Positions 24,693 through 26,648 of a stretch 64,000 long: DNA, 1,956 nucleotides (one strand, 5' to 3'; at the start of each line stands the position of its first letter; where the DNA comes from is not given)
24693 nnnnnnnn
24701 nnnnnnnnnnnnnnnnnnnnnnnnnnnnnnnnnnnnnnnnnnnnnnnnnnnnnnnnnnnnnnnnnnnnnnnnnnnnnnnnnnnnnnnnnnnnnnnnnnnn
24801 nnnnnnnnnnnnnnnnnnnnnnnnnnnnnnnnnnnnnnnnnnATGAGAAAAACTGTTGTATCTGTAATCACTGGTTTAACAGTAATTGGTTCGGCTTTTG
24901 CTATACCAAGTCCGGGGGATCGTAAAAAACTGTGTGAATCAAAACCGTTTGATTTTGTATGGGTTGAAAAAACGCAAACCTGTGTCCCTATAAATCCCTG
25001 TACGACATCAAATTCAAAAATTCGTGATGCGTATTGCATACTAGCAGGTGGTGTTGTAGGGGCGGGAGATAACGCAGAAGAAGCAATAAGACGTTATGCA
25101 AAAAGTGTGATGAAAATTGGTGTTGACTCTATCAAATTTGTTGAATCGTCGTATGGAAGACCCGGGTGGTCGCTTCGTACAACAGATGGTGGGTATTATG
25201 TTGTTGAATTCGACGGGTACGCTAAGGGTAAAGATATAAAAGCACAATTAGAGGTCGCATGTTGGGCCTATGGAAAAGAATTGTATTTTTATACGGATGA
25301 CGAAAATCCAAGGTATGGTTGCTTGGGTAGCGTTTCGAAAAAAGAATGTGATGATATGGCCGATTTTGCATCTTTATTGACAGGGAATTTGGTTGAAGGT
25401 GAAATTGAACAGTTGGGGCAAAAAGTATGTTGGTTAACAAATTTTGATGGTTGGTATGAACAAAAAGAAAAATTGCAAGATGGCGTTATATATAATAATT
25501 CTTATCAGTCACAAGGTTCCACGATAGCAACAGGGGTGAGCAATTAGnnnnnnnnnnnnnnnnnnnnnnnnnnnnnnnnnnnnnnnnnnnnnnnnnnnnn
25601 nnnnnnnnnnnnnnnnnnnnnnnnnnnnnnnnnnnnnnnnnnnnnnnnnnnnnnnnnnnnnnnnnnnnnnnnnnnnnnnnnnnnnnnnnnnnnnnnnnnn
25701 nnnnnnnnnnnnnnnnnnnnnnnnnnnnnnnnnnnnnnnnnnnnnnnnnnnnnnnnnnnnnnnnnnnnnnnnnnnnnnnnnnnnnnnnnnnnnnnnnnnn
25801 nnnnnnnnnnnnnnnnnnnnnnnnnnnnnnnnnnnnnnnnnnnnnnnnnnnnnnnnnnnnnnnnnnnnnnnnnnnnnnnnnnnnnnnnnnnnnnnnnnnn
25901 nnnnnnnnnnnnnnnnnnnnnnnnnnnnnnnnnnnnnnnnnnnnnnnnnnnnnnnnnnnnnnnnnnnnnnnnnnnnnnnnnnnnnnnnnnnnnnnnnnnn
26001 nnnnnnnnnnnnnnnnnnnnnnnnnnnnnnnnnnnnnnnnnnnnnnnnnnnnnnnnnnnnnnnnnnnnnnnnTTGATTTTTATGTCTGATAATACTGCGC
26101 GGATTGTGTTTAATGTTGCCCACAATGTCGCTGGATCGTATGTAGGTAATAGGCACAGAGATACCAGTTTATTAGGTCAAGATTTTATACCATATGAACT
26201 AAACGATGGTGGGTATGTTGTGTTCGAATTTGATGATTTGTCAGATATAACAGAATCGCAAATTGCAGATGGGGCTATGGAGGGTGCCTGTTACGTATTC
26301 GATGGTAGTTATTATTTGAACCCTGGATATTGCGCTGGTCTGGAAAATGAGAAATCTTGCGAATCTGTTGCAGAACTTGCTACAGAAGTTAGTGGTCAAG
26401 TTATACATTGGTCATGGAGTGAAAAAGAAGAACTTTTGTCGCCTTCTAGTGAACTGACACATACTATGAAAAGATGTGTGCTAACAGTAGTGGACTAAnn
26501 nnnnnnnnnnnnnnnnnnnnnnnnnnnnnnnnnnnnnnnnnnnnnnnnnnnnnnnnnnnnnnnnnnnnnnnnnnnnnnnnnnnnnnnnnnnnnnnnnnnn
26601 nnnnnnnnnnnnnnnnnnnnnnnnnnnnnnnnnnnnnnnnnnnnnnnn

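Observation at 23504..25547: Tight four-gene cassette of uncharacterised exported proteins: two novel families, each tandemly duplicated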

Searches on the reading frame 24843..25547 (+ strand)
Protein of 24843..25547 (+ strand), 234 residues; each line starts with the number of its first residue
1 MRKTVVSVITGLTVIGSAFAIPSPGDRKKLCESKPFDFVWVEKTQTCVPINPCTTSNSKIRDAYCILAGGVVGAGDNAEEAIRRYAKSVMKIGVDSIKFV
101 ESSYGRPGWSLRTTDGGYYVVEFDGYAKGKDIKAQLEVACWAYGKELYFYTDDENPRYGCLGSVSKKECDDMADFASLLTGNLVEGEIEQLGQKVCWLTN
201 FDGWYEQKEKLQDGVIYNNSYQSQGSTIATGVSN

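Call 3: search_protein_families(library=pfam, proteins=[window:24843-25547:+], max_evalue=1)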
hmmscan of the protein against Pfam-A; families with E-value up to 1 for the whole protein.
window:24843-25547:+ (234 aa): 1 family
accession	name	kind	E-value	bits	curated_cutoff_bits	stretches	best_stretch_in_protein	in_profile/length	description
PF15648.12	Tox-REase-5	-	0.11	13.5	25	0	181-213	10-42/95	Restriction endonuclease fold toxin 5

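Call 4: search_protein_families(library=ncbifam, proteins=[window:24843-25547:+], max_evalue=1)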
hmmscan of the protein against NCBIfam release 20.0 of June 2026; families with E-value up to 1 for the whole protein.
window:24843-25547:+ (234 aa): 1 family
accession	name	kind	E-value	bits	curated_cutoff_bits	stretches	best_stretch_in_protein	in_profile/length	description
NF002697.0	PRK02487.1-6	equivalog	0.0021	17.5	269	1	64-114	61-106/164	heme-degrading domain-containing protein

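Call 10: find_homologous_proteins(query=window:24843-25547:+, max_evalue=0.01)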
Query window:24843-25547:+ (234 aa): 13 proteins with E <= 0.01 among 351 candidates.
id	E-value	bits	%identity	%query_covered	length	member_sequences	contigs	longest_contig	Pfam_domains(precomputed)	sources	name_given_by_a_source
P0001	6.7e-157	538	100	100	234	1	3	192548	-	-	-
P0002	2.4e-102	359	72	95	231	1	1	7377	-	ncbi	-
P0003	1.6e-99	350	69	97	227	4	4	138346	-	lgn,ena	-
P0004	1.1e-77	279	59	89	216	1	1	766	-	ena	-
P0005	9.3e-75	269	60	91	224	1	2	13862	-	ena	-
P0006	2.4e-64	235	55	88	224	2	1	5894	-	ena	-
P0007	1.9e-39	154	41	85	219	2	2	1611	-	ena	-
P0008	3.9e-29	120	38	81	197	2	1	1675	-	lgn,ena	-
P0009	1.6e-27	115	44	62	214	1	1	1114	-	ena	-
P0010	1.8e-25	108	36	82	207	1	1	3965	-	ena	-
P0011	3.5e-24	104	36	83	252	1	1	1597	-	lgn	-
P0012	8.0e-24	102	37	81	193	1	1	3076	-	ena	-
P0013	5.5e-22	96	38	77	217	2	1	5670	-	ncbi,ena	-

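Call 12: find_encoding_contigs(protein=P0003, flank=8000, max_places=4)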
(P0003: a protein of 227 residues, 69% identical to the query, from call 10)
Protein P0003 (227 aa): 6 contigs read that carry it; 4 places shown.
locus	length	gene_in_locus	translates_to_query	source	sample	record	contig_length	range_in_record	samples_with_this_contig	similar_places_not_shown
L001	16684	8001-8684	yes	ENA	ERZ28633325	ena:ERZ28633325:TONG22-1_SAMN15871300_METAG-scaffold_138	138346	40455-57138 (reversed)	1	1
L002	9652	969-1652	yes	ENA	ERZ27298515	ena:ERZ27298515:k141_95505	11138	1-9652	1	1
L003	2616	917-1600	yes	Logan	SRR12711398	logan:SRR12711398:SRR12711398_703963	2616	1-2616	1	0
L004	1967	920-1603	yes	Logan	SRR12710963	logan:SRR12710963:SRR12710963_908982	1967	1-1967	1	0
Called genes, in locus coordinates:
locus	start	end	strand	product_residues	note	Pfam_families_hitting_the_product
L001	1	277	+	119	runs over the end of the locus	PF02033:RBFA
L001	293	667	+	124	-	PF05635:23S_rRNA_IVP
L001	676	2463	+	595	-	PF00009:GTP_EFTU, PF03144:GTP_EFTU_D2, PF00679:EFG_C, PF06421:LepA_C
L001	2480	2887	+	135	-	-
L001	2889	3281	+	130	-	-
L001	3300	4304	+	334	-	PF13356:Arm-DNA-bind_3, PF22022:Phage_int_M (weak)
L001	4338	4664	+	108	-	PF14573:PP-binding_2 (weak), PF00550:PP-binding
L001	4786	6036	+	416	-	PF00109:ketoacyl-synt, PF02801:Ketoacyl-synt_C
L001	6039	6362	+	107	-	-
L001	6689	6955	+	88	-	-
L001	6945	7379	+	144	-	-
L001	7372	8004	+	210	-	-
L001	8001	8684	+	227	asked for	-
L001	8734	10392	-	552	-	PF00501:AMP-binding, PF13193:AMP-binding_C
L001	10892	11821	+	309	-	-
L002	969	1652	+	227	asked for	-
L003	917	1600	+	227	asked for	-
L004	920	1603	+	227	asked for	-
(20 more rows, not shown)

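Call 15: find_related_loci(query=A1, collection=genome_contigs, flank=8000)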
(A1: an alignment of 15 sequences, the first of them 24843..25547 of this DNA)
Query A1 (234 aa) in genome_contigs; peptide patterns used: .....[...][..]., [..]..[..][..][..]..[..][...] (x = any residue, [..] = any of these).
41 stretches matched a pattern; 13 encode a relative of the query (tblastn E <= 1e-3); 13 distinct loci.
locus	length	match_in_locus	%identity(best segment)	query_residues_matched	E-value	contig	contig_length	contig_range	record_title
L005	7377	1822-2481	72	1-223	5e-106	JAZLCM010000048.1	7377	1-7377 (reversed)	MAG: Candidatus Enterousia sp. isolate T1900045049_TC20190042.MAGScoT_cleanbin_000031 SGB_4517_k141_2660713, whole genom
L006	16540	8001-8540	38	5-188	8e-33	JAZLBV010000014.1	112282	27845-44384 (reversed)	MAG: Candidatus Enterousia sp. isolate T1900045056_TC20190049.MAGScoT_cleanbin_000022 SGB_4557_k141_3129960, whole genom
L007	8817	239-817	37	1-184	1e-32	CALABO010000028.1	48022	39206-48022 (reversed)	MAG TPA_asm: uncultured proteobacterium isolate SRR6425765_bin.2_CONCOCT_v1.1_MAG genome assembly, contig: ERZ1767560.65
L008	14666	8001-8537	38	1-179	4e-31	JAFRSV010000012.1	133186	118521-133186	MAG: Alphaproteobacteria bacterium isolate RGIG2769 Goat_Omasum-5__c667821, whole genome shotgun sequence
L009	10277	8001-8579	37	1-184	9e-30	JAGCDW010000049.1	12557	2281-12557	MAG: Alphaproteobacteria bacterium isolate RGIG9702 Yak_Omasum-2__c582301, whole genome shotgun sequence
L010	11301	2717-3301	35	1-196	1e-27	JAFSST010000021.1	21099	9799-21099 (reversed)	MAG: Alphaproteobacteria bacterium isolate RGIG3440 Goat_Rumen.Co__c891833, whole genome shotgun sequence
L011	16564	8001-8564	37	1-179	8e-38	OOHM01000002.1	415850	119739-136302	uncultured proteobacterium isolate RUG585 genome assembly, contig: scaffold_7, whole genome shotgun sequence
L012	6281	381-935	34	1-183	1e-24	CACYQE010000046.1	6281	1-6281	MAG: uncultured proteobacterium isolate RUG12172 genome assembly, contig: RUG12172_asm_46, whole genome shotgun sequence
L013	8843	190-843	31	1-182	2e-20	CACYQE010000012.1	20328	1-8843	MAG: uncultured proteobacterium isolate RUG12172 genome assembly, contig: RUG12172_asm_12, whole genome shotgun sequence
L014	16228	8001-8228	45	1-78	2e-16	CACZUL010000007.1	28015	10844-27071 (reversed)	MAG: uncultured proteobacterium isolate RUG12956 genome assembly, contig: RUG12956_asm_7, whole genome shotgun sequence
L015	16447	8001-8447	31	40-190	4e-11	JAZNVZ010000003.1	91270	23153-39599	MAG: Candidatus Enterousia sp. isolate T1900044786_TS20190252.MAGScoT_cleanbin_000030 SGB_2617_k141_454977, whole genome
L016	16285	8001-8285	31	38-123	6e-10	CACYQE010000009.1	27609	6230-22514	MAG: uncultured proteobacterium isolate RUG12172 genome assembly, contig: RUG12172_asm_9, whole genome shotgun sequence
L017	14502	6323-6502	41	8-65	4e-9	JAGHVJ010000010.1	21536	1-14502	MAG: Candidatus Enterousia onthequi isolate E5_MB2_19 c_000000873735, whole genome shotgun sequence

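Call 27: predict_structure(alignment_id=A2)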
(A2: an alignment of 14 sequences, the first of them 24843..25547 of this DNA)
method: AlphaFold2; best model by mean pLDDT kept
length: 234 residues; sequences in the alignment: 14
mean_pLDDT: 79.6   pTM: 0.74
mean pLDDT of the five models: 79.6, 79.4, 78.9, 77.9, 71.7
residues with pLDDT >= 90: 122; 70-90: 45; 50-70: 28; < 50: 39
segments of 3 or more residues with pLDDT < 50: 1-17, 213-234
pLDDT, mean of each block of 10 residues (from residue 1): 41 49 89 94 95 94 93 84 97 96 82 98 70 89 91 76 91 93 91 89 63 44 36 45
secondary structure, 60 per line:
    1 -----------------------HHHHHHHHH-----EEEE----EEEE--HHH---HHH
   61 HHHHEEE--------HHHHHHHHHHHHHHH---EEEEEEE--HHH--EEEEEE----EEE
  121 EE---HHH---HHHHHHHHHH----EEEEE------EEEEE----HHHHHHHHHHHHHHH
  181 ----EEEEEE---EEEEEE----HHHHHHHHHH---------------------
elements in order: H24-32 E38-41 E46-49 H58-64 E65-67 H76-90 E94-100 E108-113 E118-122 H132-141 E146-150 E157-161 H166-180 E185-190 E194-199 H204-213
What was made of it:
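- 24843..25547 (+): B2: paralogue of B1 (39% identity) with an extra low-complexity C-terminal tail. The AlphaFold2 model has pLDDT 79.6 and pTM 0.74 (call 27).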

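Call 29: search_protein_representatives(alignment_id=A2)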
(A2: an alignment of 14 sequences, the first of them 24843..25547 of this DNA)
Query: 14 sequences, 209 profile positions. Proteins with E-value up to 0.001 (for the whole library): 268; up to 1e-10: 186; up to 1e-30: 90. The best 150 are listed.
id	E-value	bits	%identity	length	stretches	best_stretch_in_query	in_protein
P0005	7.5e-84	297.0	-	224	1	1-208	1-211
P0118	5.8e-75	267.9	-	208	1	1-209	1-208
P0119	1.5e-64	233.9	-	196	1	1-199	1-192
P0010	1.1e-60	221.3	-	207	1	1-201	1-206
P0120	7.0e-56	205.6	-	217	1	1-203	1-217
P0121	1.5e-53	197.9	-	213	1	1-186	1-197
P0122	1.2e-52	195.0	-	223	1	1-197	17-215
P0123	1.9e-52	194.4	-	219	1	1-194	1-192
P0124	3.7e-52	193.4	-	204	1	1-198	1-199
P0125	5.8e-52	192.8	-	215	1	1-202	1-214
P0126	6.0e-52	192.7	-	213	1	1-204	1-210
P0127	6.9e-52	192.5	-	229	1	1-199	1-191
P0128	3.6e-51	190.2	-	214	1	1-200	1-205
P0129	4.0e-51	190.1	-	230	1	1-204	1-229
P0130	8.8e-51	188.9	-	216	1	1-200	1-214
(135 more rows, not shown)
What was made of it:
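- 24843..25547 (+): The family has 268 representatives at 50% identity (call 29).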

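Call 30: fold_search(model_id=the predicted structure, library=pdb)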
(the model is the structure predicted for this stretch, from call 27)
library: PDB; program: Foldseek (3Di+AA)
matches with E <= 10: 1449; with E <= 0.001: 0
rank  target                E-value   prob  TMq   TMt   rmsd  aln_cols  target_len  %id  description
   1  9dd0_B                6.9e-03  1.00  0.22  0.37   4.2        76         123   16  Designed allosteric facilitated dissociation switch AS1 in complex state TH with methylated lysines, crystal #2 (released 2025-08-20)
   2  9dcy_A                8.2e-03  0.99  0.22  0.20   4.4        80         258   16  Crystal Structure of Designed allosteric facilitated dissociation switch AS1 in complex state HE (released 2025-08-20)
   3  9dcx                  8.7e-03  0.99  0.22  0.21   4.3        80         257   15  Crystal Structure of designed allosteric facilitated dissociation switch AS1 (released 2025-08-20)
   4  9olq_D                1.2e-02  0.99  0.21  0.20   4.3        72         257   14  Designed allosteric facilitated dissociation switch AS1_K46L_E50W_K172W_E173Y in complex state THE (released 2025-08-20)
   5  8up1_A                1.2e-02  0.98  0.21  0.15   6.9        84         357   15  CryoEM Structure of Allosterically Switchable De Novo Protein sr322, In Closed State without Effector Peptide (released 2024-08-14)
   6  9dcz_A                1.4e-02  0.99  0.21  0.20   4.3        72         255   14  Designed allosteric facilitated dissociation switch AS1 in complex state TH with methylated lysines, crystal #1 (released 2025-08-20)
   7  9dd4_A                1.4e-02  0.98  0.21  0.35   4.4        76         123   20  Crystal Structure of Designed facilitated dissociation target LHD101An1: LHD101A with an N-terminal extension (released 2025-08-20)
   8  9dd2                  1.6e-02  0.99  0.21  0.19   4.1        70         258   14  Crystal Structure of Designed allosteric facilitated dissociation switch AS5 (released 2025-08-20)
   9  9dd0_D                1.8e-02  0.99  0.23  0.38   4.8        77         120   16  Designed allosteric facilitated dissociation switch AS1 in complex state TH with methylated lysines, crystal #2 (released 2025-08-20)
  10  9olq_A                1.8e-02  0.97  0.21  0.20   4.5        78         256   15  Designed allosteric facilitated dissociation switch AS1_K46L_E50W_K172W_E173Y in complex state THE (released 2025-08-20)
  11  9olq_G                1.8e-02  0.89  0.20  0.19   4.7        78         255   14  Designed allosteric facilitated dissociation switch AS1_K46L_E50W_K172W_E173Y in complex state THE (released 2025-08-20)
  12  9dcz_D                2.0e-02  0.99  0.22  0.37   4.4        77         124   17  Designed allosteric facilitated dissociation switch AS1 in complex state TH with methylated lysines, crystal #1 (released 2025-08-20)
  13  9dd0_C                2.2e-02  0.97  0.21  0.20   4.3        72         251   15  Designed allosteric facilitated dissociation switch AS1 in complex state TH with methylated lysines, crystal #2 (released 2025-08-20)
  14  9dd3_A                2.3e-02  0.98  0.21  0.19   4.1        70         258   14  Crystal Structure of Designed allosteric facilitated dissociation switch AS5 in complex state HE (released 2025-08-20)
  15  9dcz_B                3.0e-02  0.96  0.21  0.35   4.3        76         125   18  Designed allosteric facilitated dissociation switch AS1 in complex state TH with methylated lysines, crystal #1 (released 2025-08-20)
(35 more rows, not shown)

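Call 37: search_protein_families(library=phrogs, proteins=[window:24843-25547:+], max_evalue=0.1)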
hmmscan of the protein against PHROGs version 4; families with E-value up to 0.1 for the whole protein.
window:24843-25547:+ (234 aa): 0 families

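Call 38: search_protein_families(library=padloc, proteins=[window:24843-25547:+], max_evalue=0.1)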
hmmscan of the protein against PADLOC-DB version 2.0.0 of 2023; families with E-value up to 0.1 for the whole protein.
window:24843-25547:+ (234 aa): 0 families

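Call 39: search_solved_structures(query=A1, max_evalue=10)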
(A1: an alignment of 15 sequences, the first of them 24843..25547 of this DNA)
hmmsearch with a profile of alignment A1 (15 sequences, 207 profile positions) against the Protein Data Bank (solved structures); distinct sequences matched with E-value up to 10: 13.
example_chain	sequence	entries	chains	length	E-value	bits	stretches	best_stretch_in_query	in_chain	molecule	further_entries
30id_A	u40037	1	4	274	0.13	15.2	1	75-165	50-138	Endo-beta-N-acetylglucosaminidase H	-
6ve1_A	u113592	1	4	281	0.18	14.7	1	75-165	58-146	Endo-beta-N-acetylglucosaminidase H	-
1c93_A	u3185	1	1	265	0.22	14.5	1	75-165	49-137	ENDO-BETA-N-ACETYLGLUCOSAMINIDASE H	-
1c90_A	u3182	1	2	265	0.23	14.4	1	75-165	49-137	ENDO-BETA-N-ACETYLGLUCOSAMINIDASE H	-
1c8x_A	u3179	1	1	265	0.25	14.3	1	75-165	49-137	ENDO-BETA-N-ACETYLGLUCOSAMINIDASE H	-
1c3f_A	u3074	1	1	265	0.26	14.2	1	75-165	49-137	ENDO-BETA-N-ACETYLGLUCOSAMINIDASE H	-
1c91_A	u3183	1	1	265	0.27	14.2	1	75-165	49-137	ENDO-BETA-N-ACETYLGLUCOSAMINIDASE H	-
1edt_A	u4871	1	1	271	0.28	14.2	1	75-165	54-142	ENDO-BETA-N-ACETYLGLUCOSAMINIDASE H, ENDO H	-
1c8y_A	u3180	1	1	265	0.42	13.6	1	75-163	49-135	ENDO-BETA-N-ACETYLGLUCOSAMINIDASE H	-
1c92_A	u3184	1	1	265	0.42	13.6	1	75-164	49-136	ENDO-BETA-N-ACETYLGLUCOSAMINIDASE H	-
6oej_G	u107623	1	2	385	1.7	11.6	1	39-88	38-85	clade A/E 93TH057 HIV-1 gp120 core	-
1hqa_A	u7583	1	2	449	1.7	11.6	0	94-149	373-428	ALKALINE PHOSPHATASE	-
2mlz_B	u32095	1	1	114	1.8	11.5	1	95-150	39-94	Alkaline phosphatase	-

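Call 59: fold_search(model_id=the predicted structure, library=viral)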
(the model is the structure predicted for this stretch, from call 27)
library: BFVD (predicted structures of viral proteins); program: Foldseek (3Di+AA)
matches with E <= 10: 1499; with E <= 0.001: 0
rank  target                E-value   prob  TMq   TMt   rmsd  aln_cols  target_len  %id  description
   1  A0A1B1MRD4            8.6e-03  0.18  0.14  0.10  26.4       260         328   14  Ig-like domain-containing protein [Pteropox virus]
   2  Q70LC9                1.2e-02  0.84  0.23  0.24  12.5       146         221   12  Uncharacterized protein ORF221 [Acidianus filamentous virus 1 (isolate United States/Yellowstone)]
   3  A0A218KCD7            1.9e-02  0.69  0.19  0.33  10.8       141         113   11  (no name in the UniProt tables at hand)
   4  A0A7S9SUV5            2.4e-02  0.28  0.14  0.05  17.3       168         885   12  Uncharacterized protein [Virus NIOZ-UU157]
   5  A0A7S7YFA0            3.3e-02  0.38  0.20  0.08  14.8       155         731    8  Ribonucleoside-diphosphate reductase [Medusavirus stheno T3]
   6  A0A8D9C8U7            3.7e-02  0.85  0.21  0.42   5.4        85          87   16  Uncharacterized protein [uncultured marine phage]
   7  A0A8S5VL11            3.9e-02  0.99  0.20  0.40   3.4        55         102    9  (no name in the UniProt tables at hand)
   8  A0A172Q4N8            3.9e-02  0.16  0.17  0.08  26.8       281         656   11  VP8 (Fragment) [Eyach virus]
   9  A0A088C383            5.2e-02  0.16  0.14  0.09  15.8       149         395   13  (no name in the UniProt tables at hand)
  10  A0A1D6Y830            5.2e-02  0.11  0.16  0.15  27.7       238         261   10  (no name in the UniProt tables at hand)
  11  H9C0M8                5.5e-02  0.09  0.13  0.13  18.0       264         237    8  (no name in the UniProt tables at hand)
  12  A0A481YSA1            5.9e-02  0.92  0.23  0.38   9.9        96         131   14  Uncharacterized protein [Marseillevirus LCMAC101]
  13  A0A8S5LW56            5.9e-02  0.14  0.16  0.16  17.0       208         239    9  Uncharacterized protein [Myoviridae sp. cto1k8]
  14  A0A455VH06            6.6e-02  0.44  0.24  0.19  12.8       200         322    9  (no name in the UniProt tables at hand)
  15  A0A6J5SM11            7.4e-02  0.69  0.18  0.36   5.5        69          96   20  Uncharacterized protein [uncultured Caudovirales phage]
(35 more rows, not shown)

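Call 97: search_dna_similar(query=window:24843-25547:+, collection=phages, mode=protein, max_evalue=0.01, max_rows=5)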
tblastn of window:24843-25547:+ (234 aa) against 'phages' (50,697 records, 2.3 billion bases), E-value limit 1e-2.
No match.

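Call 98: search_dna_similar(query=window:24843-25547:+, collection=plasmids, mode=protein, max_evalue=0.01, max_rows=5)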
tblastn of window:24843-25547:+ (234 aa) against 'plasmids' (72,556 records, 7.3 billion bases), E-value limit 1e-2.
No match.

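Call 102: find_related_loci(query=A1, collection=viral_contigs, flank=3000)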
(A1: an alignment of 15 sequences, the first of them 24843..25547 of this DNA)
Query A1 (234 aa) in viral_contigs; peptide patterns used: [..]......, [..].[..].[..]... (x = any residue, [..] = any of these).
16 stretches matched a pattern, but none encodes a relative of the query by tblastn (E <= 1e-3).

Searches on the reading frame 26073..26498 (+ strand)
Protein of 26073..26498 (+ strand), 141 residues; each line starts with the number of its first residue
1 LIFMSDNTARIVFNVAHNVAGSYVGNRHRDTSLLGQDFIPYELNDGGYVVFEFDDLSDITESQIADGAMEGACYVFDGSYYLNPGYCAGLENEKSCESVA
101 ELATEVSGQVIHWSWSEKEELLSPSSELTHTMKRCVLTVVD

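Call 3: search_protein_families(library=pfam, proteins=[window:26073-26498:+], max_evalue=1)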
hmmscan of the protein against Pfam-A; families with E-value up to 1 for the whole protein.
window:26073-26498:+ (141 aa): 0 families

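Call 4: search_protein_families(library=ncbifam, proteins=[window:26073-26498:+], max_evalue=1)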
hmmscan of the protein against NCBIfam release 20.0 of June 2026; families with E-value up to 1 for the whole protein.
window:26073-26498:+ (141 aa): 0 families

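Call 37: search_protein_families(library=phrogs, proteins=[window:26073-26498:+], max_evalue=0.1)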
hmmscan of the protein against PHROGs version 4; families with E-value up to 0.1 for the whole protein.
window:26073-26498:+ (141 aa): 1 family
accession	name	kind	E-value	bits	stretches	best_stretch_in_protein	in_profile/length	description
phrog_18441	-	unknown function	0.011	16.9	1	6-83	3-79/91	-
